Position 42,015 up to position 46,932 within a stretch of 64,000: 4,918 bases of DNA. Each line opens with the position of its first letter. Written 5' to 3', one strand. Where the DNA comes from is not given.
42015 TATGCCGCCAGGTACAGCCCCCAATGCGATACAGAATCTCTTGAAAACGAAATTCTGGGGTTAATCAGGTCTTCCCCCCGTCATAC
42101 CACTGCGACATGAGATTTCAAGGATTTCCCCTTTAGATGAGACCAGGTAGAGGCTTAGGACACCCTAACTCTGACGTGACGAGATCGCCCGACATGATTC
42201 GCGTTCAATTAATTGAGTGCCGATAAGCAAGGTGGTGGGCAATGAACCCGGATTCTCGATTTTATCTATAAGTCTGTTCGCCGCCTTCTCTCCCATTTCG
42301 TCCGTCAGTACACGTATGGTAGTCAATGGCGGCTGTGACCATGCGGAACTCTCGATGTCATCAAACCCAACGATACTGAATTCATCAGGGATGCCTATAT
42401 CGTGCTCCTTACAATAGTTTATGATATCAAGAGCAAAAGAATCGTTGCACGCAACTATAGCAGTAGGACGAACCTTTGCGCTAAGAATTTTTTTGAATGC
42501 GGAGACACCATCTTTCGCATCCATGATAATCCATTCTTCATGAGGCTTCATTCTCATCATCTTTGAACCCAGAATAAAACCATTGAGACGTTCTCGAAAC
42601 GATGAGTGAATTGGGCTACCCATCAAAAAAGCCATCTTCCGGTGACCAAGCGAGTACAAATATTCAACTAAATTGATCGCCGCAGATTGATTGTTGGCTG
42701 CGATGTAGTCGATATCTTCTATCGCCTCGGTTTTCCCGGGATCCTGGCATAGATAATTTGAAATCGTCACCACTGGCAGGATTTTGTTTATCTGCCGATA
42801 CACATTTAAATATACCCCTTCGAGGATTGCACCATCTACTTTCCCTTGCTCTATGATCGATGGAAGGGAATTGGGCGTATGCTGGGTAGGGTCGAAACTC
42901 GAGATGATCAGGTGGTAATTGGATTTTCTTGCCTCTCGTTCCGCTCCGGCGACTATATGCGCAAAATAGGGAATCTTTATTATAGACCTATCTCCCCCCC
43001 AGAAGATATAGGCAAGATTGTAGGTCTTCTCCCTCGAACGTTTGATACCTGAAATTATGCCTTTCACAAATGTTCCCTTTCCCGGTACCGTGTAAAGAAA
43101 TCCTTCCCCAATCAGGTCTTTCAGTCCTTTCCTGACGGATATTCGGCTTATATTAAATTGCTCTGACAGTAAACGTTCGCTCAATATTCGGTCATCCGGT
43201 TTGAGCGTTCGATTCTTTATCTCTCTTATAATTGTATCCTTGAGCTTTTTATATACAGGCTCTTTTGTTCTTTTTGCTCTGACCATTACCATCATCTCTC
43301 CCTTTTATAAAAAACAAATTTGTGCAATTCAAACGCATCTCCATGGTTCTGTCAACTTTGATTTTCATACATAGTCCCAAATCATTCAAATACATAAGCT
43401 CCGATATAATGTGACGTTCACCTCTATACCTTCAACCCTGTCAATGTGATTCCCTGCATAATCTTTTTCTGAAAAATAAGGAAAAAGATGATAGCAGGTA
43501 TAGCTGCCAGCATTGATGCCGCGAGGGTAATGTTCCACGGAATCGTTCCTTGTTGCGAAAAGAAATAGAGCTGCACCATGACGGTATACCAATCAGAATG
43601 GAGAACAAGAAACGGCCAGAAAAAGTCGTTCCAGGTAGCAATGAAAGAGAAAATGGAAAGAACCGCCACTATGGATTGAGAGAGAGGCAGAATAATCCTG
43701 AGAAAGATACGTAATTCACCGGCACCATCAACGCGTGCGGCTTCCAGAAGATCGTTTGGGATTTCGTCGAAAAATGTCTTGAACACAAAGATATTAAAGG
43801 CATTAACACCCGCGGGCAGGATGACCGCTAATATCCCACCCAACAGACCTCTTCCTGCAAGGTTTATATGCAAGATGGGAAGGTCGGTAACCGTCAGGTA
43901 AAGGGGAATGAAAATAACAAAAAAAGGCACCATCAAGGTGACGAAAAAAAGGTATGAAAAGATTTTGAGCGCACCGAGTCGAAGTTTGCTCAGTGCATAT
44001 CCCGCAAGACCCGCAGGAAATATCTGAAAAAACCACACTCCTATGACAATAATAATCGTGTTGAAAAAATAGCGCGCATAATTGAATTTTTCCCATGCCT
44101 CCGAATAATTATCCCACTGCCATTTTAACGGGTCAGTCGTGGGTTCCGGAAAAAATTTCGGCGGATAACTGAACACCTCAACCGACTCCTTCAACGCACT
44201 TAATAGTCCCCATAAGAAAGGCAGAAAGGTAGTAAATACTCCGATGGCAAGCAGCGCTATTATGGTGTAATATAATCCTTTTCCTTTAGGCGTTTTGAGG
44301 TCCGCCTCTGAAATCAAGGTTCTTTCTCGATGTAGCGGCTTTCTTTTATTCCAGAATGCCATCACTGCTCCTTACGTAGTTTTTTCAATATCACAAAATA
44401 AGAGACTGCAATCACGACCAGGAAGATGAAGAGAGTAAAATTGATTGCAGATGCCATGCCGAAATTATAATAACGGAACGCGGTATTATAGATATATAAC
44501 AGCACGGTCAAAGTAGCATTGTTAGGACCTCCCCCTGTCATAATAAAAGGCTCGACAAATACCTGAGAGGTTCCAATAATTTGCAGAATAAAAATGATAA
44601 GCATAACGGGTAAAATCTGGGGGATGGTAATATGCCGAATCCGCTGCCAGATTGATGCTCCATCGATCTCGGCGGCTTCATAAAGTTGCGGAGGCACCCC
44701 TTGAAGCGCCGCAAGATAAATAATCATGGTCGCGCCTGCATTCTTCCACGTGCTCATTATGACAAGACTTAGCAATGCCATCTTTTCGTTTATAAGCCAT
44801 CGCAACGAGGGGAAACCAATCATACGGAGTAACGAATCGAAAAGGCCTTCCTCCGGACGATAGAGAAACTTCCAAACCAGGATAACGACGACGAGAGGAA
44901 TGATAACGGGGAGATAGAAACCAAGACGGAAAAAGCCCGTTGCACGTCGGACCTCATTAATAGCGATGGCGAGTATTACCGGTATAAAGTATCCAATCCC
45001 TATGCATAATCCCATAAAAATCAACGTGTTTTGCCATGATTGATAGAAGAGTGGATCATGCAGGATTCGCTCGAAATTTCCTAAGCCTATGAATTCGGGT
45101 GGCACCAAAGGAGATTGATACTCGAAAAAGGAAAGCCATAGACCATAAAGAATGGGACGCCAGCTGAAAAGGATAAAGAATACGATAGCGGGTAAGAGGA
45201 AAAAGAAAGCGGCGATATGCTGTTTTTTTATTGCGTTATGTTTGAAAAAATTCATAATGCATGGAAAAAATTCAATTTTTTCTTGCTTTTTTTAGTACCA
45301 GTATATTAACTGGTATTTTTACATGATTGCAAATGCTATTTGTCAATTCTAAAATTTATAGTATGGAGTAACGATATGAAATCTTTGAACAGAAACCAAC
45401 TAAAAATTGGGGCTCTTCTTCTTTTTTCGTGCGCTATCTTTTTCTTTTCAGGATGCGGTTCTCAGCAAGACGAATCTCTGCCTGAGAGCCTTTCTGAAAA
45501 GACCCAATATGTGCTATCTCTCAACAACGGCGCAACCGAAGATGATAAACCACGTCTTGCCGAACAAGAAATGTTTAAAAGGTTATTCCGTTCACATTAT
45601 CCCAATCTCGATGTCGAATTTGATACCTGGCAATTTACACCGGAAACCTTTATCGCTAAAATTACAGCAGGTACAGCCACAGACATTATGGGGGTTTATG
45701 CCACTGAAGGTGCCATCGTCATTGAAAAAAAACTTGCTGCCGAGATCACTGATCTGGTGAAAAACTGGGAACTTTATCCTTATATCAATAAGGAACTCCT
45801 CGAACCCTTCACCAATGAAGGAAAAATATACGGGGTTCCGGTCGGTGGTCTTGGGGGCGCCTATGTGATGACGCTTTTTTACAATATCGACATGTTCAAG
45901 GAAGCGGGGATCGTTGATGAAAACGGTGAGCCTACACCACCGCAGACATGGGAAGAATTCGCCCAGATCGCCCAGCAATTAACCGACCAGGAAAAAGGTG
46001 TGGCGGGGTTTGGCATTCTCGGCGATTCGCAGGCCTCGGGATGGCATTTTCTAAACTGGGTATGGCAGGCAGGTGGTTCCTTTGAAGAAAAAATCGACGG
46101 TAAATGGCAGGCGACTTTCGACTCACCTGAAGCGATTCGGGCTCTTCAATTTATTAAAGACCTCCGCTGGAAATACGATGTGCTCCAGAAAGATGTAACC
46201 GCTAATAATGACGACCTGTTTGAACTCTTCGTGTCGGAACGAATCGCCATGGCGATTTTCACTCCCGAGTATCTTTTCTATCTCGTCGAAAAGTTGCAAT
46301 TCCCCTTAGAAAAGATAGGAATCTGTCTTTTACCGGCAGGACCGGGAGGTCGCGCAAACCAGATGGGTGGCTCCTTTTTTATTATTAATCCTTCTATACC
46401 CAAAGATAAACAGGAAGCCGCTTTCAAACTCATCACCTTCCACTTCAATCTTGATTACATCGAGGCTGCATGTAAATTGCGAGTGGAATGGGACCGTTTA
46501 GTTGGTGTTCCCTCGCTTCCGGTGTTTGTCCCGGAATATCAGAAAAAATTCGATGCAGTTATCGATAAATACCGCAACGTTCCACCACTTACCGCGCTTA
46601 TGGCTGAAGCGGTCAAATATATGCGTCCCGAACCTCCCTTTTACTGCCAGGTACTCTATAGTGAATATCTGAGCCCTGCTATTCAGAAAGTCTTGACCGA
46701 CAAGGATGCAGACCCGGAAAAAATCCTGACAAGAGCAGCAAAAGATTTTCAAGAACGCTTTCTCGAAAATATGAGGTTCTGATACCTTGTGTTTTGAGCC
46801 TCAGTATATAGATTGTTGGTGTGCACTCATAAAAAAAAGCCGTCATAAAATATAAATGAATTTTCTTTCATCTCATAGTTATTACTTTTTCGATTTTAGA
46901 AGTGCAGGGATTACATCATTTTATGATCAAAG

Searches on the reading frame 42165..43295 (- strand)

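Call 57: search_protein_families(library=pfam, proteins=[window:42165-43295:-], max_evalue=0.00001)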
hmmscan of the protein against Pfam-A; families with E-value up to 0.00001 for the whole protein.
window:42165-43295:- (376 aa): 3 families
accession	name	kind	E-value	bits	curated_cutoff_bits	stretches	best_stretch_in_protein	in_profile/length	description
PF13377.12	Peripla_BP_3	-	1.8e-32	113.2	26.5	1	210-368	1-167/167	Periplasmic binding protein-like domain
PF00532.27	Peripla_BP_1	-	1.8e-17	64.1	22.2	1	108-364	13-279/281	Periplasmic binding proteins and sugar binding domain of LacI family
PF00392.27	GntR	-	3.5e-11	43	27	1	15-77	2-64/64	Bacterial regulatory proteins, gntR family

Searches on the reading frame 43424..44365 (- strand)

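Call 57: search_protein_families(library=pfam, proteins=[window:43424-44365:-], max_evalue=0.00001)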
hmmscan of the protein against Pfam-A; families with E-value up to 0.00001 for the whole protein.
window:43424-44365:- (313 aa): 1 family
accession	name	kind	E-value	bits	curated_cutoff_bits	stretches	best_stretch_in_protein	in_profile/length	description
PF00528.27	BPD_transp_1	-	4.2e-14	53.1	26.4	1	134-300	18-176/184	Binding-protein-dependent transport system inner membrane component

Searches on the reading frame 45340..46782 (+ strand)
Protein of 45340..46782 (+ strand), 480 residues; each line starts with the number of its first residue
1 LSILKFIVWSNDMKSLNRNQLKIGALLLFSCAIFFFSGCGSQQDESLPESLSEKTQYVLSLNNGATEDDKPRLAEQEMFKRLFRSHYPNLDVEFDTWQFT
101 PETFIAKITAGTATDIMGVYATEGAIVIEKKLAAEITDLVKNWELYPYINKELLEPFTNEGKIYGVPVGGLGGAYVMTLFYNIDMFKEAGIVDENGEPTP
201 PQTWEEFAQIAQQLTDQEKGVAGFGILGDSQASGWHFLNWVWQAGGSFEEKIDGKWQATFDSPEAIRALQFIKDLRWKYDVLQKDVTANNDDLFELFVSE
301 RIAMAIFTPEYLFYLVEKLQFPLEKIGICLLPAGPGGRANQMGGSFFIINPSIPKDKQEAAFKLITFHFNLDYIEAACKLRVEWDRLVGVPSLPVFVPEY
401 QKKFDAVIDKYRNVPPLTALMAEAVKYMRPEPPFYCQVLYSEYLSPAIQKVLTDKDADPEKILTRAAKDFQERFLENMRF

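Call 57: search_protein_families(library=pfam, proteins=[window:45340-46782:+], max_evalue=0.00001)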
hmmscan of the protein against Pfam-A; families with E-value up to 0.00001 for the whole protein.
window:45340-46782:+ (480 aa): 1 family
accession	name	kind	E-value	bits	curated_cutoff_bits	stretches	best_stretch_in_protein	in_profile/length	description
PF13416.11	SBP_bac_8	-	2.9e-20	73.6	27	1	102-374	26-249/279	Bacterial extracellular solute-binding protein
